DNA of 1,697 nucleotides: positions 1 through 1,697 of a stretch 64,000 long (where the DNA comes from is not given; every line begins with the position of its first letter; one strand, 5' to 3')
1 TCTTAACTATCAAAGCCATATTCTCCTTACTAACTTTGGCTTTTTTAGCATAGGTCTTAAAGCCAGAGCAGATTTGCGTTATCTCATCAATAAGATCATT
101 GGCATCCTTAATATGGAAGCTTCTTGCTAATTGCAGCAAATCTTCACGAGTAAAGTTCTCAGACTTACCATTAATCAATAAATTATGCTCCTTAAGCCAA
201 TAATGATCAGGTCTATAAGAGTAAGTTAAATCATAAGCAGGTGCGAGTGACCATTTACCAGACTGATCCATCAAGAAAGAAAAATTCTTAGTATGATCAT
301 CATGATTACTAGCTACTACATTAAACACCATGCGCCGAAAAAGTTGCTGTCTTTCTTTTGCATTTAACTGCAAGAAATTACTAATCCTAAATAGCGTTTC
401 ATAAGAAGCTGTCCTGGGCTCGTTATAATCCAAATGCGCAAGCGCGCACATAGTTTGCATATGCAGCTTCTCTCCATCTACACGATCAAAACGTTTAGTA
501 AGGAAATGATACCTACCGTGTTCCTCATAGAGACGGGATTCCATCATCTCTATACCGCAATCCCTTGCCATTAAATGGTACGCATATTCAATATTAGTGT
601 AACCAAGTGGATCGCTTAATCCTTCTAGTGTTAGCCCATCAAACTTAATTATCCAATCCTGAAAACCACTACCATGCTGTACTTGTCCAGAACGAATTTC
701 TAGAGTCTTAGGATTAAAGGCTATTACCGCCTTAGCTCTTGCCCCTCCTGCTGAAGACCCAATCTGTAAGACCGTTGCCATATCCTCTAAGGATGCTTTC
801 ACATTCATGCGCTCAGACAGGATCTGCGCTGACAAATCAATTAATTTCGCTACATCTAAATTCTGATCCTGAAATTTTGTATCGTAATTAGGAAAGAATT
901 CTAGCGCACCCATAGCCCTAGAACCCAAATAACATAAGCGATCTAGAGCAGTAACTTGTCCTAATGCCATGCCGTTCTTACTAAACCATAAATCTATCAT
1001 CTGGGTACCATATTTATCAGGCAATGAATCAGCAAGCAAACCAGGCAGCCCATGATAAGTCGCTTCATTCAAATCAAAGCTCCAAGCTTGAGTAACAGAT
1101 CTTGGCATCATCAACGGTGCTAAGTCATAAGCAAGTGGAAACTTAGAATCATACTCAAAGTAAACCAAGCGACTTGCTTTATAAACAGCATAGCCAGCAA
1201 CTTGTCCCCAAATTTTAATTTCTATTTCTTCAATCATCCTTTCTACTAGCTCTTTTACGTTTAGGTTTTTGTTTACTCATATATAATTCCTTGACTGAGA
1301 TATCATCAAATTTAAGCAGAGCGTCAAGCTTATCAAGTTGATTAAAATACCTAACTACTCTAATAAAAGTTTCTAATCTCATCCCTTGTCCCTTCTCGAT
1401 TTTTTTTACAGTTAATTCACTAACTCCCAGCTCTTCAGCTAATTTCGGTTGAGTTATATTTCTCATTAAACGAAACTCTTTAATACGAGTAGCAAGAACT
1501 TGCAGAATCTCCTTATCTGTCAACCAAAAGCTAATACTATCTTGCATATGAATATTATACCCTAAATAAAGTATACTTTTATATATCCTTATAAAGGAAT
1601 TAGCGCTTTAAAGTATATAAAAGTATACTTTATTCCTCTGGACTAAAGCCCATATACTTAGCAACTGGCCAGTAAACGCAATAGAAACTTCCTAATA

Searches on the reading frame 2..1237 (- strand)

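Call 49: search_protein_families(library=pfam, proteins=[window:2-1237:-], max_evalue=0.00001)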
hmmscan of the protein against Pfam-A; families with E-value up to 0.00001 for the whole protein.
window:2-1237:- (412 aa): 2 families
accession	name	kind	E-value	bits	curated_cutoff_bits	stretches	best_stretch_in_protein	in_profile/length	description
PF07804.18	HipA_C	-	3.4e-53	180.9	30.5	1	161-388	1-207/213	HipA-like C-terminal domain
PF13657.11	Couple_hipA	-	1.4e-12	48.4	22.5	1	6-114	2-98/99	HipA N-terminal domain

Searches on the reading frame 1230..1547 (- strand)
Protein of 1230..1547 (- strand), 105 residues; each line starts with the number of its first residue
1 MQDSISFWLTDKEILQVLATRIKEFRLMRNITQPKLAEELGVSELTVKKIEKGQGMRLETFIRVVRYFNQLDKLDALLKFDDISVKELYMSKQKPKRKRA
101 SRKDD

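Call 6: search_protein_families(library=pfam, proteins=[window:1230-1547:-], max_evalue=0.01)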
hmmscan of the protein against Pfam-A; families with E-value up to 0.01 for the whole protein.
window:1230-1547:- (105 aa): 5 families
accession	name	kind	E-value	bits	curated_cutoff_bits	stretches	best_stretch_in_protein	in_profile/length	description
PF01381.28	HTH_3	-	5.6e-08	33.1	23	1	22-69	1-49/55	Helix-turn-helix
PF12844.13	HTH_19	-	5.6e-06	26.6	30.2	1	21-71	3-54/64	Helix-turn-helix domain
PF13560.12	HTH_31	-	3.1e-05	24.6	27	1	18-67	2-53/64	Helix-turn-helix domain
PF13443.12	HTH_26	-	0.00013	22.6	22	1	21-68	1-50/63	Cro/C1-type HTH DNA-binding domain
PF04545.22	Sigma70_r4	-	0.0059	16.5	24.1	1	28-52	18-42/50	Sigma-70, region 4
